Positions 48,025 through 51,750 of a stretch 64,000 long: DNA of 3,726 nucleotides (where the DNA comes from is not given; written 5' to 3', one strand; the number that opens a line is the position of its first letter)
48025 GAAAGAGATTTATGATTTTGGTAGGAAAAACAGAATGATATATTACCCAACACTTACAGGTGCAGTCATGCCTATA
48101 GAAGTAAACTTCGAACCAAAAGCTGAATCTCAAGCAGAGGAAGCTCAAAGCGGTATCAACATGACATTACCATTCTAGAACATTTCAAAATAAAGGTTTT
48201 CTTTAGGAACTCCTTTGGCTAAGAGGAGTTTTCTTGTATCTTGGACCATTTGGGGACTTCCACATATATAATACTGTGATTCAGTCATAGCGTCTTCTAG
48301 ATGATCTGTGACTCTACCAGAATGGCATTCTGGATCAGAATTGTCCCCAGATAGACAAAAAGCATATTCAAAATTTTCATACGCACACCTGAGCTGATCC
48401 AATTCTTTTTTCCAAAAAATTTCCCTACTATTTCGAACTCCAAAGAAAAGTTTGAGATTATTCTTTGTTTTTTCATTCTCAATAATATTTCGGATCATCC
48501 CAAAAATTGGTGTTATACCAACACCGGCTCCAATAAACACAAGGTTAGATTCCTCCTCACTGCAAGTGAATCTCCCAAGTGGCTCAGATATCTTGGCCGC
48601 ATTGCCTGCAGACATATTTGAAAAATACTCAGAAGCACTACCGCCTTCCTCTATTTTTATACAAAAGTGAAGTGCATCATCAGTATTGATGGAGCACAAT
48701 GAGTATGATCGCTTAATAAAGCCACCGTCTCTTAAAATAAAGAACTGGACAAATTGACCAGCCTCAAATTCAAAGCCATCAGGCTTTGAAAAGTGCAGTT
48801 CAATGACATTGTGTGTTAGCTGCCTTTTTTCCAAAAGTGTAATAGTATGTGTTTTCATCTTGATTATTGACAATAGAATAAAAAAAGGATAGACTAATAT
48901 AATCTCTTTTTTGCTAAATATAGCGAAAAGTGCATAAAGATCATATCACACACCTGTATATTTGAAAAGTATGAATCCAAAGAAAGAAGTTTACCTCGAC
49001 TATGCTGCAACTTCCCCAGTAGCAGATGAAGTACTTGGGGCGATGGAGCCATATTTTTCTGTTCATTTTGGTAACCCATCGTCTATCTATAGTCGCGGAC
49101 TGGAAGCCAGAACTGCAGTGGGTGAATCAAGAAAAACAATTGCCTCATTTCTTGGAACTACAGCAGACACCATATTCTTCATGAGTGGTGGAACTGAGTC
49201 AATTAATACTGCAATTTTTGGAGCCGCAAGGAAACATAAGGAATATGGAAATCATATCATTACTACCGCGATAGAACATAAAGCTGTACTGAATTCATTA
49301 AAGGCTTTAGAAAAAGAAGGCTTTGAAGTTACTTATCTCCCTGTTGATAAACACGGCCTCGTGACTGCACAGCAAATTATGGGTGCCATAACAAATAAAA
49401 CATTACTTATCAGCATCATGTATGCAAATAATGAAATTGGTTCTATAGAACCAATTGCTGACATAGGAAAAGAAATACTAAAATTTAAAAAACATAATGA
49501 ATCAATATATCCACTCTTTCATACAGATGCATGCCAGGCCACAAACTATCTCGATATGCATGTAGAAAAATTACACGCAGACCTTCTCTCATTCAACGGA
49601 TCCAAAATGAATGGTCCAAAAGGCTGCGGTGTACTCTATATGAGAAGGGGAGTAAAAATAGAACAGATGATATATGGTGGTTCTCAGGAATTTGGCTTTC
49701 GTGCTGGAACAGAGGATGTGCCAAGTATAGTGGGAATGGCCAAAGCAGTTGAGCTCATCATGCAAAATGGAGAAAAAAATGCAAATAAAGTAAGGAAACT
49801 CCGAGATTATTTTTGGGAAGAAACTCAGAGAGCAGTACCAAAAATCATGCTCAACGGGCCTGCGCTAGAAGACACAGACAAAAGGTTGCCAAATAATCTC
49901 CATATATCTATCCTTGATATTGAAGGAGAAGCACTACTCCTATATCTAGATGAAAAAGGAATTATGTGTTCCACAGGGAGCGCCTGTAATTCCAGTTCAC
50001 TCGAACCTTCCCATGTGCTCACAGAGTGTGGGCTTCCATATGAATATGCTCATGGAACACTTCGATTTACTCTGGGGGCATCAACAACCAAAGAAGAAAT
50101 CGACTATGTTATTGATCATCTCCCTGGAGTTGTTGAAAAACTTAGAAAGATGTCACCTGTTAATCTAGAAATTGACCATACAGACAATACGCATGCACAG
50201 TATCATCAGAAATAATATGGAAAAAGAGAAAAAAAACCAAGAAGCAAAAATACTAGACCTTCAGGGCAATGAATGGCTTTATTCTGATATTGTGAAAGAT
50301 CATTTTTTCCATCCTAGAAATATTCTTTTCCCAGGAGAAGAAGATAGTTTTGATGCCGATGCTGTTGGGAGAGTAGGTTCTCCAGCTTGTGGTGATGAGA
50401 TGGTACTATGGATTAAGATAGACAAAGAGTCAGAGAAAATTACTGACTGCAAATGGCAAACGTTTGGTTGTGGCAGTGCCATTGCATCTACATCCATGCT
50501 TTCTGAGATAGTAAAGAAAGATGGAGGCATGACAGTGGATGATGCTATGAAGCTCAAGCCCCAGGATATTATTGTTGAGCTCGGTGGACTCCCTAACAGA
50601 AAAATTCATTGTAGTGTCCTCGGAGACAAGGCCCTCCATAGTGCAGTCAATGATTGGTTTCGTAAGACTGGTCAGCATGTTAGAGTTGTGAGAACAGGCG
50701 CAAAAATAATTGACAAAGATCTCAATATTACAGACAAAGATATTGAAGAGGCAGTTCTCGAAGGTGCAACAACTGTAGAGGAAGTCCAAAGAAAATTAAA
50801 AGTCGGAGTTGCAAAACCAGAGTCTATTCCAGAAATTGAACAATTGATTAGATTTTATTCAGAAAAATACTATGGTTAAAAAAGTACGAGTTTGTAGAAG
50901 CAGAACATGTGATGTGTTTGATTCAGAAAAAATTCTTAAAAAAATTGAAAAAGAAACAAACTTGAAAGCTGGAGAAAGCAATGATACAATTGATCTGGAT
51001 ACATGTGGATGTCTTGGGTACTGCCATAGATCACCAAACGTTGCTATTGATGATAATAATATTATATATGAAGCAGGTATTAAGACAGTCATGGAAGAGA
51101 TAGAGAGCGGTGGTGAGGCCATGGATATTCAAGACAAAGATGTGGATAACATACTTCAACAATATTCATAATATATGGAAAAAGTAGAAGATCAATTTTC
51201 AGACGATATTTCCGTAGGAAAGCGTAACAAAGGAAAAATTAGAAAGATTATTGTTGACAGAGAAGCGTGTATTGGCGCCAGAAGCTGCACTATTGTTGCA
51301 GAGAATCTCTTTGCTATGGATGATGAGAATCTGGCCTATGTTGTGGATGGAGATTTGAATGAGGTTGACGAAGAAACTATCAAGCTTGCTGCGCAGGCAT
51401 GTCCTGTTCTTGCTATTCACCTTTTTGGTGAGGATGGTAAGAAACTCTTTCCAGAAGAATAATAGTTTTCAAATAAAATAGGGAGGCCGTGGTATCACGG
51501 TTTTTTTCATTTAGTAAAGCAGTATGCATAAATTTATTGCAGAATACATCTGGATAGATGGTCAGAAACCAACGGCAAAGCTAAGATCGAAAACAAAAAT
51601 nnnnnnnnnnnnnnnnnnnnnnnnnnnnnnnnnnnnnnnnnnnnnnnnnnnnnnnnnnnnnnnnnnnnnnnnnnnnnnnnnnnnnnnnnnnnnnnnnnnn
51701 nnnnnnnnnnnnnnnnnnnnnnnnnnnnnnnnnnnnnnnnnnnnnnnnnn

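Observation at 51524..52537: Eukaryote-type glutamine synthetase II in a reduced-genome bacterium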

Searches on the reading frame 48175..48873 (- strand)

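Call 13: search_protein_families(library=pfam, proteins=[window:48175-48873:-], max_evalue=0.001)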
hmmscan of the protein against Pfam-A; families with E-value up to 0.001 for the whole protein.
window:48175-48873:- (232 aa): 4 families
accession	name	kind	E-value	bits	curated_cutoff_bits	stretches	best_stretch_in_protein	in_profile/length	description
PF00175.26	NAD_binding_1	-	4.2e-22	79.3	22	1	113-215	1-109/109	Oxidoreductase NAD-binding domain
PF00970.30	FAD_binding_6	-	3.2e-10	40.7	21.1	1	11-102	2-97/99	Oxidoreductase FAD-binding domain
PF08030.17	NAD_binding_6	-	6.9e-09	36.4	22.2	1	109-180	2-80/156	Ferric reductase NAD binding domain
PF08022.18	FAD_binding_8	-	0.00052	20.5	22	1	17-78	10-74/109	FAD-binding domain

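Call 61: search_protein_families(library=ncbifam, proteins=[window:48175-48873:-], max_evalue=0.00001)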
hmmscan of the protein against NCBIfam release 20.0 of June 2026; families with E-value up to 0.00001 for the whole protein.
window:48175-48873:- (232 aa): 26 families (the best 25 are shown)
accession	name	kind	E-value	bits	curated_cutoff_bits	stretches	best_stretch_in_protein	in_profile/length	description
NF045803.1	MethMoxFADbindMmoC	equivalog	5.4e-37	127.3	500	1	14-232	112-340/343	aromatic/alkene monooxygenase hydroxylase FAD-binding subunit MmoC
NF040810.1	BenC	equivalog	2.2e-33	115.8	430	1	7-232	103-330/333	benzoate 1,2-dioxygenase electron transfer component BenC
TIGR02160.1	PA_CoA_Oxy5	hypoth_equivalog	8.5e-31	107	420.8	1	9-232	2-241/352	1,2-phenylacetyl-CoA epoxidase subunit PaaE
NF009805.0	PRK13289.1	equivalog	3e-28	98.9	432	1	14-232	160-392/399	NO-inducible flavohemoprotein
NF008822.0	PRK11872.1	equivalog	2.6e-25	89.1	402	1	26-232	126-335/341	anthranilate 1,2-dioxygenase electron transfer component AntC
TIGR01941.1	nqrF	equivalog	8.1e-23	81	295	1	77-232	239-403/405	NADH:ubiquinone reductase (Na(+)-transporting) subunit F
NF007964.0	PRK10684.1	equivalog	6.3e-22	78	383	1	16-232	17-237/333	NADH oxidoreductase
NF052252.1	flav_redu_LuxG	exception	4.2e-19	68.6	340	1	18-231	10-228/232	flavin mononucleotide reductase LuxG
NF005963.0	PRK08051.1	equivalog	1.7e-18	66.8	230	1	15-231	10-229/233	NAD(P)H-flavin reductase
NF006220.0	PRK08345.1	subfamily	3.2e-17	62.7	395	1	8-229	10-248/294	cytochrome-c3 hydrogenase subunit gamma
NF058606.1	GlBtMonoRdsGbcB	equivalog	4.4e-17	62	500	1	17-225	22-240/362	glycine betaine monooxygenase reductase subunit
NF004317.0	PRK05713.1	equivalog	1.1e-14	54.4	338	1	18-232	101-308/312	iron-sulfur-binding ferredoxin reductase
TIGR02911.1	sulfite_red_B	equivalog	1.1e-14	54.2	288.6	1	20-229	15-221/261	anaerobic sulfite reductase subunit AsrB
NF040830.1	sulfhyd_ShyC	equivalog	1.9e-13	50.3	600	1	7-224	5-237/288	NAD(P)-dependent hydrogenase/sulfhydrogenase 2 subunit gamma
NF009415.0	PRK12779.1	equivalog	6e-13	47.6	1519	1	8-200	648-840/944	putative bifunctional glutamate synthase subunit beta/2-polyprenylphenol hydroxylase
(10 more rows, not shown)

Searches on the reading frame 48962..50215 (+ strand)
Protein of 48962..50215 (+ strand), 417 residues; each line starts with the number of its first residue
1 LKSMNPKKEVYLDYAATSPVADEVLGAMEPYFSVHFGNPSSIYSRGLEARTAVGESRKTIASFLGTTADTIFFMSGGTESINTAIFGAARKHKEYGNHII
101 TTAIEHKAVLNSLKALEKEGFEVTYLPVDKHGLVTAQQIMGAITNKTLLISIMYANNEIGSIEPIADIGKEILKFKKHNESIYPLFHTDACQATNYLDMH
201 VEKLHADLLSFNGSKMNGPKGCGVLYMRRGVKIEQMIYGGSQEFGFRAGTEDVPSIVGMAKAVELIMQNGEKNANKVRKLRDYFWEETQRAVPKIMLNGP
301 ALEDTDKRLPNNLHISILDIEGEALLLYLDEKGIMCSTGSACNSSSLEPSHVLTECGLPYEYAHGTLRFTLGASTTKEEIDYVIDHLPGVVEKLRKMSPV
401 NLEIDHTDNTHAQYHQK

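Call 13: search_protein_families(library=pfam, proteins=[window:48962-50215:+], max_evalue=0.001)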
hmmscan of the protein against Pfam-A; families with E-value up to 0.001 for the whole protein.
window:48962-50215:+ (417 aa): 2 families
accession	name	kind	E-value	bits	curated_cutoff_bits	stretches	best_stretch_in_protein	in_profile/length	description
PF00266.25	Aminotran_5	-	8.6e-71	239.3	21.5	1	10-383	1-371/371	Aminotransferase class-V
PF00155.27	Aminotran_1_2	-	5.1e-07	29.6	19.7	1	55-387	46-361/361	Aminotransferase class I and II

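Call 61: search_protein_families(library=ncbifam, proteins=[window:48962-50215:+], max_evalue=0.00001)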
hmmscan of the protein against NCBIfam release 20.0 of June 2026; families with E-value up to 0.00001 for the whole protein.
window:48962-50215:+ (417 aa): 15 families
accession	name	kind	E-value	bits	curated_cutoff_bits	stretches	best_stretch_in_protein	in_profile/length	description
TIGR03402.1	FeS_nifS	equivalog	2.1e-141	471.1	530.75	1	10-400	1-379/379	cysteine desulfurase NifS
TIGR02006.1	IscS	equivalog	2.6e-112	375.8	643.2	1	8-400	3-384/402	IscS subfamily cysteine desulfurase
NF010611.0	PRK14012.1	equivalog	3.3e-110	368.8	548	1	7-400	4-388/406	IscS subfamily cysteine desulfurase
TIGR03235.1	DNA_S_dndA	equivalog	1.2e-97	327.4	480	1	11-370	1-352/353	cysteine desulfurase DndA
TIGR03403.1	nifS_epsilon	equivalog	4.4e-89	299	587.7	1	10-398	1-380/382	NifS family cysteine desulfurase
NF002806.0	PRK02948.1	subfamily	2.8e-86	289.9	304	1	10-394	2-375/381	IscS subfamily cysteine desulfurase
TIGR01979.1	sufS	subfamily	1.9e-43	148.9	475.1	1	3-392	13-400/403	SufS family cysteine desulfurase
TIGR01977.1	am_tr_V_EF2568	hypoth_equivalog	2.3e-43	148.7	377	1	10-387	1-373/376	cysteine desulfurase family protein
NF040779.1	Sec_lyase_SclA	exception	2.5e-30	105.7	525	1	10-389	1-375/378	selenocysteine lyase SclA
NF041166.1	f2_encap_cargo1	exception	2.1e-28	99.8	800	1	3-344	240-588/623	family 2A encapsulin nanocompartment cargo protein cysteine desulfurase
NF006791.0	PRK09295.1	equivalog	1.5e-26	93.4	661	1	3-351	18-373/406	cysteine desulfurase SufS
TIGR01976.1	am_tr_V_VC1184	hypoth_equivalog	1.3e-23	83.9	352.35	1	8-385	18-399/401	cysteine desulfurase-like protein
NF008126.0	PRK10874.1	equivalog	6.6e-22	78.2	607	1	7-275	18-298/401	cysteine desulfurase CsdA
TIGR03392.1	FeS_syn_CsdA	equivalog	3.2e-20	72.7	493.6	1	7-232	15-236/398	cysteine desulfurase CsdA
TIGR04343.1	egtE_PLP_lyase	equivalog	1.2e-09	37.4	400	1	43-234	46-222/370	ergothioneine biosynthesis PLP-dependent enzyme EgtE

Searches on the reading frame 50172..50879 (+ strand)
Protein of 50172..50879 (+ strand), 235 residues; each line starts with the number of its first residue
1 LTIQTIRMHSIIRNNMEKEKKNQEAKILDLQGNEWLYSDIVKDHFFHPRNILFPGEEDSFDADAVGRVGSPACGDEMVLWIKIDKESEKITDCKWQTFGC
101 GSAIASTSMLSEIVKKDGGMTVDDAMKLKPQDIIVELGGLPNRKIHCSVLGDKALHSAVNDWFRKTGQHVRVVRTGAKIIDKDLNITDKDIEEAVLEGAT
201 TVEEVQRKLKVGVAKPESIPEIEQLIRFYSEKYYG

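Call 13: search_protein_families(library=pfam, proteins=[window:50172-50879:+], max_evalue=0.001)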
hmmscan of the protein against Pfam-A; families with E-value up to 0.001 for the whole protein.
window:50172-50879:+ (235 aa): 2 families
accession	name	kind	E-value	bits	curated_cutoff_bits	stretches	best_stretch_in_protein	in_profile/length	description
PF01592.21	NifU_N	-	1.1e-39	135.9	22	1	37-167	2-125/127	NifU-like N terminal domain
PF04324.20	Fer2_BFD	-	4.8e-05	24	26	1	185-212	7-34/50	BFD-like [2Fe-2S] binding domain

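Call 61: search_protein_families(library=ncbifam, proteins=[window:50172-50879:+], max_evalue=0.00001)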
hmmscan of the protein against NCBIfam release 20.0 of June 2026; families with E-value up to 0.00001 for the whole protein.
window:50172-50879:+ (235 aa): 4 families
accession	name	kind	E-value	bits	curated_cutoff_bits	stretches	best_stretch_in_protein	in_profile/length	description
TIGR02000.1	NifU_proper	equivalog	2.6e-42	145.2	273.3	1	35-226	2-183/290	Fe-S cluster assembly protein NifU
TIGR03419.1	NifU_clost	equivalog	1.8e-36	125.2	187.9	1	37-166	1-120/121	Fe-S cluster assembly scaffold protein NifU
TIGR01999.1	iscU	equivalog_domain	1.1e-30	106.3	192.4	1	37-165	1-122/124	Fe-S cluster assembly scaffold IscU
TIGR01994.1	SUF_scaf_2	equivalog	4.8e-12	46.1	92.5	1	35-128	3-86/137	Fe-S cluster assembly sulfur transfer protein SufU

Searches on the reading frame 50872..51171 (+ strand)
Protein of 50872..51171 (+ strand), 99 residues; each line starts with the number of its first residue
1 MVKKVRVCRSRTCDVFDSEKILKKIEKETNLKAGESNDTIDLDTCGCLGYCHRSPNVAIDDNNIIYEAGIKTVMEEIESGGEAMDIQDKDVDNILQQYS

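Call 13: search_protein_families(library=pfam, proteins=[window:50872-51171:+], max_evalue=0.001)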
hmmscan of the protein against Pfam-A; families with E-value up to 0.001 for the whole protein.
window:50872-51171:+ (99 aa): 1 family
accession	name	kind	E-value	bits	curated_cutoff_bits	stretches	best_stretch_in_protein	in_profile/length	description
PF01257.25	2Fe-2S_thioredx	-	6.9e-11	42.6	24.8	1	4-63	67-128/145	Thioredoxin-like [2Fe-2S] ferredoxin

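Call 61: search_protein_families(library=ncbifam, proteins=[window:50872-51171:+], max_evalue=0.00001)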
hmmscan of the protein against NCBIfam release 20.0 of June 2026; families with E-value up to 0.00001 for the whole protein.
window:50872-51171:+ (99 aa): 5 families
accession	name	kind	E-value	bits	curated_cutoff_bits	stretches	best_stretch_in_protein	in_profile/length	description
NF005722.0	PRK07539.1-2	equivalog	1.6e-10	41.3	141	1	4-64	79-141/157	NADH-quinone oxidoreductase subunit NuoE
NF005725.0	PRK07539.1-5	equivalog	2.6e-08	33.7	220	1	4-77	94-167/174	NADH-quinone oxidoreductase subunit NuoE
NF005747.0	PRK07571.1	equivalog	2.7e-08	33.7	224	1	5-77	92-165/173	bidirectional hydrogenase complex protein HoxE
TIGR01958.1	nuoE_fam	subfamily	3.5e-07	30.4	142.4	1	4-63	70-131/148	NADH-quinone oxidoreductase subunit NuoE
NF004638.0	PRK05988.1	equivalog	4.7e-07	29.7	198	1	5-63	81-141/159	formate dehydrogenase subunit gamma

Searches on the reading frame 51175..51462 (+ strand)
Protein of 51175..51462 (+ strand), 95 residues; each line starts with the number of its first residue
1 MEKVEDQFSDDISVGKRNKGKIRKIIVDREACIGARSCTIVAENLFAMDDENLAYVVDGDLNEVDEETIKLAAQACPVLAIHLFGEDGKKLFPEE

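Call 13: search_protein_families(library=pfam, proteins=[window:51175-51462:+], max_evalue=0.001)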
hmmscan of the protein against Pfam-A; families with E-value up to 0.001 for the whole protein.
window:51175-51462:+ (95 aa): 2 families
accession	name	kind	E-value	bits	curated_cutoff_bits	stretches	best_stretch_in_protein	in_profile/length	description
PF13370.11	Fer4_13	-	1.7e-13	51.4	24.5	1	27-82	1-57/58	4Fe-4S single cluster domain of Ferredoxin I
PF13459.11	Fer4_15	-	6.8e-13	49.6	22.4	1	25-83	1-66/66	4Fe-4S single cluster domain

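Call 61: search_protein_families(library=ncbifam, proteins=[window:51175-51462:+], max_evalue=0.00001)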
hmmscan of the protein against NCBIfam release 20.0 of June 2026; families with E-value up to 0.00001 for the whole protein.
window:51175-51462:+ (95 aa): 0 families

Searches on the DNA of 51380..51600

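Call 35: search_rna_families(source=window, start=51380, end=51600, threshold=evalue, max_evalue=10)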
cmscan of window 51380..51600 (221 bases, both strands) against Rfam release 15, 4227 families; matches with E-value up to 10: 3.
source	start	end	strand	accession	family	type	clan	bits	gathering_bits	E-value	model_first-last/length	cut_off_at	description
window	51417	51499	+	RF02447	SpR19_sRNA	Gene; sRNA;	-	20.8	79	0.12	1-123/123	no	Streptococcus sRNA SpR19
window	51409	51518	+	RF00121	MicC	Gene; sRNA;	-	17.6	90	2.3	1-123/123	no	MicC RNA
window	51484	51600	-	RF01946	KCNQ1OT1_1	Gene; lncRNA;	-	3.8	70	4.7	340-464/464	5'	KCNQ1 overlapping transcript 1 conserved region 1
